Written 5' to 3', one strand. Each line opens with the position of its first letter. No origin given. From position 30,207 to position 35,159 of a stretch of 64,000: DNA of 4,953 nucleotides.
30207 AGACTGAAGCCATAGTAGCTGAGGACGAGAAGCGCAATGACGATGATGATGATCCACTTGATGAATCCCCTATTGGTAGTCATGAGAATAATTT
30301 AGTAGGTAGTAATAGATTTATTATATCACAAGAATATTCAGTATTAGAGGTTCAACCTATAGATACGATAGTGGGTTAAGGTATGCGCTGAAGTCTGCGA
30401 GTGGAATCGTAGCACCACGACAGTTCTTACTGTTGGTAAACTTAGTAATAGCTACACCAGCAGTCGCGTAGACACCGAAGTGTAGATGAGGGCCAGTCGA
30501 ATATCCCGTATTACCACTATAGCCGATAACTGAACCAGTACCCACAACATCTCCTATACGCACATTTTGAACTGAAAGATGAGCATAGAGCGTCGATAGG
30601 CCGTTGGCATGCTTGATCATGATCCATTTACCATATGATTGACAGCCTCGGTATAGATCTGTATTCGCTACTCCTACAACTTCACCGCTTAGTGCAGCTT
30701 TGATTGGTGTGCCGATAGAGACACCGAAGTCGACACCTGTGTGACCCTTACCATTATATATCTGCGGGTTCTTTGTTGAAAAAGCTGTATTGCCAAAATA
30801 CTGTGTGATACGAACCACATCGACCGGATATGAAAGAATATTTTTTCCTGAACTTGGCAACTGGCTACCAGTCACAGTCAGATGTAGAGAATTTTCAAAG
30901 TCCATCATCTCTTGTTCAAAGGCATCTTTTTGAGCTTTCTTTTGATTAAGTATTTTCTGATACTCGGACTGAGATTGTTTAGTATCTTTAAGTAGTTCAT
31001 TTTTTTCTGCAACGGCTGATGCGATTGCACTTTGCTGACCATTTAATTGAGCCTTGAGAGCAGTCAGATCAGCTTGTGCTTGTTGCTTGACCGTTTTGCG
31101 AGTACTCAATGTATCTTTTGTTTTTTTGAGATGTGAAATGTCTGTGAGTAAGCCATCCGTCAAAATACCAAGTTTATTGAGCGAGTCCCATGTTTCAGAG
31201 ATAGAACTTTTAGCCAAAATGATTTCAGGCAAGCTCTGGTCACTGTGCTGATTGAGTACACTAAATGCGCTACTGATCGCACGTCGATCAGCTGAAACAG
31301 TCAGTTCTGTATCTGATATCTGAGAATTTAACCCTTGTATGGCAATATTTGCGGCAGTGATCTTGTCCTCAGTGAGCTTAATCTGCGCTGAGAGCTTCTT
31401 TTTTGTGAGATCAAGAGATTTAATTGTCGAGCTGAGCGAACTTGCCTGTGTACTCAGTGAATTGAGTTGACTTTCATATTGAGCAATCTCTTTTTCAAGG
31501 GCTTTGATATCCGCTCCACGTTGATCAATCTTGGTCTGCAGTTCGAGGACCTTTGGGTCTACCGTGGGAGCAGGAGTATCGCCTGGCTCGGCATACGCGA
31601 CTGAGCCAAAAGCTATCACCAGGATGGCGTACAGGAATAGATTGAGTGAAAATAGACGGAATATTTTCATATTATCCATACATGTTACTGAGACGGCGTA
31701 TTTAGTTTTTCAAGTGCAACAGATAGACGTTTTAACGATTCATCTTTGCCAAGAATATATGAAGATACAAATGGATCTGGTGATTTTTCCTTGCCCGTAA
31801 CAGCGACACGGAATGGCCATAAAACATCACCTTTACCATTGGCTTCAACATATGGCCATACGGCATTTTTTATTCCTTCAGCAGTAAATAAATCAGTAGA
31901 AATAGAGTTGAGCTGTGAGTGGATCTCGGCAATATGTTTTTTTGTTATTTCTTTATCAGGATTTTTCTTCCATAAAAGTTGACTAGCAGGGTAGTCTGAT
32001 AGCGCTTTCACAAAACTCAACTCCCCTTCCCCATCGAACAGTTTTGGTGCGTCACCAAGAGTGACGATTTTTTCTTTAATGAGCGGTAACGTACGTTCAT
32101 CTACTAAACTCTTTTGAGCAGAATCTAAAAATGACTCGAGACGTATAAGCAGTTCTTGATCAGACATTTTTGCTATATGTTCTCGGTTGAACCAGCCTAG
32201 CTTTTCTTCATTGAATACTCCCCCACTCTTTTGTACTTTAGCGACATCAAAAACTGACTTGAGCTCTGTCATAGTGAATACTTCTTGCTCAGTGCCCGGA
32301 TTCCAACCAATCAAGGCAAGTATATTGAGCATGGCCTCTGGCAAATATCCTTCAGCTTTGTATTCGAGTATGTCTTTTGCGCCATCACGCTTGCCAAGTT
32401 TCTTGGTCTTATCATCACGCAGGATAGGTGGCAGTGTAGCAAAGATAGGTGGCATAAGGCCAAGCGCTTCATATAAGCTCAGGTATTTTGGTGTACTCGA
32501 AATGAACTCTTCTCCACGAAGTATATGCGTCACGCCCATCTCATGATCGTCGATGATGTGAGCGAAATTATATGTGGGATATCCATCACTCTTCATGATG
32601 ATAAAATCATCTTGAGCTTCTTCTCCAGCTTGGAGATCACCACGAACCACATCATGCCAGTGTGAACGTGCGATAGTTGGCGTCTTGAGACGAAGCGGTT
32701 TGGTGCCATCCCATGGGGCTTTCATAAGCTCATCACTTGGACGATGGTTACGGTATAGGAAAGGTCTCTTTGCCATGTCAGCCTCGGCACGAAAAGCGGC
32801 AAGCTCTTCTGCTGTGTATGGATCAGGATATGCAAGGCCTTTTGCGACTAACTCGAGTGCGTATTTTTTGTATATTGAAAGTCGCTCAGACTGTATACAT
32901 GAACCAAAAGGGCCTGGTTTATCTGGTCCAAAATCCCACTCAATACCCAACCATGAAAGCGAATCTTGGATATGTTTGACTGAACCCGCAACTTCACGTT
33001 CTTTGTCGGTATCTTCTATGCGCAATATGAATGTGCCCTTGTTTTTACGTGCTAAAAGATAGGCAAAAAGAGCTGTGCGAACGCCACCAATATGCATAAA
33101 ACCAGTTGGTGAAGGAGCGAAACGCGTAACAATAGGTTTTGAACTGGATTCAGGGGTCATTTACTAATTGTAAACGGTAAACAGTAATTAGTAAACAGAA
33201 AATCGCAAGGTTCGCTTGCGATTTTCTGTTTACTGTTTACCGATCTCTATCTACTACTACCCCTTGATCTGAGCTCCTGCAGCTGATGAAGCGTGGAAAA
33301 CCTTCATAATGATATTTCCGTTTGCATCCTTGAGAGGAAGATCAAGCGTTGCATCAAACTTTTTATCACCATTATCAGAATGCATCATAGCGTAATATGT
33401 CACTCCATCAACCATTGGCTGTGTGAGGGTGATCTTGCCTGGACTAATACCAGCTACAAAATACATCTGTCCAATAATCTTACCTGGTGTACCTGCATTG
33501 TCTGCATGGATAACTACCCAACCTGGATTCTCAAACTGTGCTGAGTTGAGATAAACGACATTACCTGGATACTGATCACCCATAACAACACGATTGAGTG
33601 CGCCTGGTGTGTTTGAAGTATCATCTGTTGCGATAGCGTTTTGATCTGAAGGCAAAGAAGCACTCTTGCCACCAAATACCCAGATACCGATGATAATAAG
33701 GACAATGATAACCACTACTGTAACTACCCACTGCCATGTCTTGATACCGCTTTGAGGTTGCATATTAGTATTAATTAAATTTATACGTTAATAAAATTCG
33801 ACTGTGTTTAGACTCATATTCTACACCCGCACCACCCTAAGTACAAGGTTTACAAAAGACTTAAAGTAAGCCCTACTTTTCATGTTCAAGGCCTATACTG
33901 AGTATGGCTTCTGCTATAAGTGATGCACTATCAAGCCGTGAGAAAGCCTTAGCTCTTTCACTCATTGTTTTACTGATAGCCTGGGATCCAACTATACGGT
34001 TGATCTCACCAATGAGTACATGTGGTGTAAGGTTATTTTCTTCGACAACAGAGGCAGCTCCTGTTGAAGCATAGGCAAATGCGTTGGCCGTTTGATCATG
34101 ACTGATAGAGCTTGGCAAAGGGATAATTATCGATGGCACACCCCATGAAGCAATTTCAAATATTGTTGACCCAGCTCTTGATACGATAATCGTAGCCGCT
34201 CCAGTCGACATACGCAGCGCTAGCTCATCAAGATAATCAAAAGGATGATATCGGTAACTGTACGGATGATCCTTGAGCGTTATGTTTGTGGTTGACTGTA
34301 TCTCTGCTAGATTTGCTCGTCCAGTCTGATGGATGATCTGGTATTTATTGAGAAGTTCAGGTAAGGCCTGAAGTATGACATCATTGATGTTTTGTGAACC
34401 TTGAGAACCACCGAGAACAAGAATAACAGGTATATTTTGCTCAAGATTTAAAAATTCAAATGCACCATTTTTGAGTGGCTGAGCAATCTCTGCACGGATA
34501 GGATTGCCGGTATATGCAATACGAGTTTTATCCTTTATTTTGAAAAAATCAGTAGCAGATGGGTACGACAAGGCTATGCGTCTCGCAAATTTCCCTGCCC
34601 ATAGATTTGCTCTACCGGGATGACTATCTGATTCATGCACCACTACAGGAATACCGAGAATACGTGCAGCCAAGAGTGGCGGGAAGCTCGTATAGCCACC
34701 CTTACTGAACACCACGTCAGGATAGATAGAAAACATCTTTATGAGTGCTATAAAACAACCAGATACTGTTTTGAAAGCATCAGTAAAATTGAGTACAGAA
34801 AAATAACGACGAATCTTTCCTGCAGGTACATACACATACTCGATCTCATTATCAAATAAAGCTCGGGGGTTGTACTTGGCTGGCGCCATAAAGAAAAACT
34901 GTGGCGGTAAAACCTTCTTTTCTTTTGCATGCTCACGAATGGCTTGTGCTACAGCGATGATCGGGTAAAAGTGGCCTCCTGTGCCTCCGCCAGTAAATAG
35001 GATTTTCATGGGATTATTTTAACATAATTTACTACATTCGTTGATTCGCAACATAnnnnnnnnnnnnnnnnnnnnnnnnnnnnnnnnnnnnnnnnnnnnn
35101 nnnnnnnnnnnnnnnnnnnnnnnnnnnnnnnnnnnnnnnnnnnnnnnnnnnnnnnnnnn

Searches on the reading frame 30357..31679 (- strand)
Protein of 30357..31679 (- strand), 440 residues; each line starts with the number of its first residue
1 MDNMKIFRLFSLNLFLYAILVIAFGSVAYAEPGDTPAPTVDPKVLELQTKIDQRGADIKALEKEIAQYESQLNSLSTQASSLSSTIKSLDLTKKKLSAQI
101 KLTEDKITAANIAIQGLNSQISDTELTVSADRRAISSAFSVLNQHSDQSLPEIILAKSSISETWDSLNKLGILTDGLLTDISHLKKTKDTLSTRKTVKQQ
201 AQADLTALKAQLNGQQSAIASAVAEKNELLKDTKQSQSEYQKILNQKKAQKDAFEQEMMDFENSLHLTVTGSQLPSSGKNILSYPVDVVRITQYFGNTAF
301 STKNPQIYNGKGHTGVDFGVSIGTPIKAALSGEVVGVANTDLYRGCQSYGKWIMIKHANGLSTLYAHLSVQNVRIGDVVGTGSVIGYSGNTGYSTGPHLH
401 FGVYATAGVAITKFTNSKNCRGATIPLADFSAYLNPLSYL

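Call 36: search_protein_families(library=pfam, proteins=[window:30357-31679:-], max_evalue=0.001)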
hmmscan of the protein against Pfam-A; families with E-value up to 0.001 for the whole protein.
window:30357-31679:- (440 aa): 2 families
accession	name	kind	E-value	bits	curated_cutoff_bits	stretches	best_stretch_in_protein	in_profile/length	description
PF01551.29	Peptidase_M23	-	7.8e-27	93.8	28.7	1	312-405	2-89/96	Peptidase family M23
PF03961.19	FapA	-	0.00014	22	31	0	47-118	141-212/272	Flagellar Assembly Protein A beta solenoid domain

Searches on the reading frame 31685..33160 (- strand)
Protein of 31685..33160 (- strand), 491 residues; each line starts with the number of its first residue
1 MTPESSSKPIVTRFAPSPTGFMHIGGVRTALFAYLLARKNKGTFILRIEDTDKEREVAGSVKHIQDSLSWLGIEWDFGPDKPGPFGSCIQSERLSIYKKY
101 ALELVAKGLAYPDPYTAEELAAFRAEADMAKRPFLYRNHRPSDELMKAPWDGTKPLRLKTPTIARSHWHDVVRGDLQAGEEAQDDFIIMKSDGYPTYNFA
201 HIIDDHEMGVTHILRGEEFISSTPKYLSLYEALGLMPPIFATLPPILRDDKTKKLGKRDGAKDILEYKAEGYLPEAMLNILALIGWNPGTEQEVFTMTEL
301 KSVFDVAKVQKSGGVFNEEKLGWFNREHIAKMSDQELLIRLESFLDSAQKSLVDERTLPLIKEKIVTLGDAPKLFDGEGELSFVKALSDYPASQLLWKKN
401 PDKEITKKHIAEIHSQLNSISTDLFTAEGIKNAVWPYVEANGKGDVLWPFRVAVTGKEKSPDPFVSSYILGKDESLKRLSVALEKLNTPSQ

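Call 36: search_protein_families(library=pfam, proteins=[window:31685-33160:-], max_evalue=0.001)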
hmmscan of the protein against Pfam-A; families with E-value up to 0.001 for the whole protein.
window:31685-33160:- (491 aa): 2 families
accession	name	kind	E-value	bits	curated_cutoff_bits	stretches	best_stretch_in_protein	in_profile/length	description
PF00749.27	tRNA-synt_1c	-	7.8e-87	291.5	23.4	1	10-323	2-314/314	tRNA synthetases class I (E and Q), catalytic domain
PF19269.4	Anticodon_2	-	8.8e-16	59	23.6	1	355-482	17-140/141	Anticodon binding domain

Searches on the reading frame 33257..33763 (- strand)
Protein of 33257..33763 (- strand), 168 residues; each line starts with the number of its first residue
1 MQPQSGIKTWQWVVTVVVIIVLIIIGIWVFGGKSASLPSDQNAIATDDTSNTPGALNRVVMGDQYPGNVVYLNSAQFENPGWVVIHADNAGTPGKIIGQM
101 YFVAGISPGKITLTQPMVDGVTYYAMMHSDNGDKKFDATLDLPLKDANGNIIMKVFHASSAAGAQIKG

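Call 36: search_protein_families(library=pfam, proteins=[window:33257-33763:-], max_evalue=0.001)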
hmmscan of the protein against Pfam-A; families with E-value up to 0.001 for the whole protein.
window:33257-33763:- (168 aa): 1 family
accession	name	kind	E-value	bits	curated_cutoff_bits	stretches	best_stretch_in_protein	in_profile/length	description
PF23951.1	DUF7282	-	1.4e-11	45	27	1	61-154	5-107/112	Domain of unknown function (DUF7282)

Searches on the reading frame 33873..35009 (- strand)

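Call 35: search_protein_families(library=pfam, proteins=[window:33873-35009:-], max_evalue=0.001)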
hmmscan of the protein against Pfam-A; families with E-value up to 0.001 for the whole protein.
window:33873-35009:- (378 aa): 3 families
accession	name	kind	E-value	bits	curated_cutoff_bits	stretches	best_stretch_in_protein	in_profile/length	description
PF04101.22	Glyco_tran_28_C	-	3.8e-30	105.6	22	1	195-359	1-160/166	Glycosyltransferase family 28 C-terminal domain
PF03033.26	Glyco_transf_28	-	2.1e-26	93.1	26.2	1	3-146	1-138/139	Glycosyltransferase family 28 N-terminal domain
PF13579.12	Glyco_trans_4_4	-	0.00035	21.4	29.7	1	43-145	26-120/158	Glycosyl transferase 4-like domain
